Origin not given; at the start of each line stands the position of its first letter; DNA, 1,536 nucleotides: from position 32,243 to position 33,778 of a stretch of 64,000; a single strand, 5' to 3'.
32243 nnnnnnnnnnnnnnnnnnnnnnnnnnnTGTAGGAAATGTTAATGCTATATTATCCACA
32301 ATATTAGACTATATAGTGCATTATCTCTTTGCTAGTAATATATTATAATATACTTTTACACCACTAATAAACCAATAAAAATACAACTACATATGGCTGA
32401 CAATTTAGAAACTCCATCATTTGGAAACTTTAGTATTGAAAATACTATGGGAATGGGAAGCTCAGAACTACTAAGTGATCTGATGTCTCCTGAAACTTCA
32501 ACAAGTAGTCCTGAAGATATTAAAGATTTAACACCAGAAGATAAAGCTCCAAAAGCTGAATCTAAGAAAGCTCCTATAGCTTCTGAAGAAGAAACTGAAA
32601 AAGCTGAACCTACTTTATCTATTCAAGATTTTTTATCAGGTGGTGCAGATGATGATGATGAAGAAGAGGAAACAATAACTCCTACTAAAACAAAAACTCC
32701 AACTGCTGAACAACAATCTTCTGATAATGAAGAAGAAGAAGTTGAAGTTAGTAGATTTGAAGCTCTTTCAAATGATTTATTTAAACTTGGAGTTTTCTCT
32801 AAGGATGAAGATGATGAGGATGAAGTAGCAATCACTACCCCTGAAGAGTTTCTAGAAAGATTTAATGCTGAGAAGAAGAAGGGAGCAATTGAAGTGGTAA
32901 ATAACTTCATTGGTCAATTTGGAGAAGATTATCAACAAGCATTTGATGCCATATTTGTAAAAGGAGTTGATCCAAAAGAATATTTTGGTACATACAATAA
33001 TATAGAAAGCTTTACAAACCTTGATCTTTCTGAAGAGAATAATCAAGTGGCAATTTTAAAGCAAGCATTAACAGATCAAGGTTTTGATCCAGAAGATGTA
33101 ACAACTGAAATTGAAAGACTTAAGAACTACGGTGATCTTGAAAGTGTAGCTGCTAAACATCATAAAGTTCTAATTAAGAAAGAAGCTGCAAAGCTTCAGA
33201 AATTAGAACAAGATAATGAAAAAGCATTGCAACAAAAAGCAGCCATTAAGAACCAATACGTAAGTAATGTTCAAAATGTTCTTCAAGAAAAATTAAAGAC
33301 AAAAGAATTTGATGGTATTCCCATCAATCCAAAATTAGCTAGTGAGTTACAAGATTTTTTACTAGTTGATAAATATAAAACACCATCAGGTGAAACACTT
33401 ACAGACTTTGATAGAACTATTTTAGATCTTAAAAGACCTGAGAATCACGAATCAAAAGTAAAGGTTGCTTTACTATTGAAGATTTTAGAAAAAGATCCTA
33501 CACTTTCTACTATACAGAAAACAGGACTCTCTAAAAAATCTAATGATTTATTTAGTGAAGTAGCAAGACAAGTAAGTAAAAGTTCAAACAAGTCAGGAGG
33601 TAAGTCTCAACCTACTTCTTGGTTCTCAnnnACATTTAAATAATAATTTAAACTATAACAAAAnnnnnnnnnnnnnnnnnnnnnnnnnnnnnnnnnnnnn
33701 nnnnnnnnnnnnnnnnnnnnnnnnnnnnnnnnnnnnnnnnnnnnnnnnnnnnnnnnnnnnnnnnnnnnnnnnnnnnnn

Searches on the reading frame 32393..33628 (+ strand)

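Call 67: search_protein_families(library=phrogs, proteins=[window:32393-33628:+], max_evalue=0.00001)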
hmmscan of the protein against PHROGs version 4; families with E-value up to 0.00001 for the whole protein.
window:32393-33628:+ (412 aa): 1 family
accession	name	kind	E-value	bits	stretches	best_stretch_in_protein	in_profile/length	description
phrog_16294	-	unknown function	4.7e-06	27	1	209-394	182-360/381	-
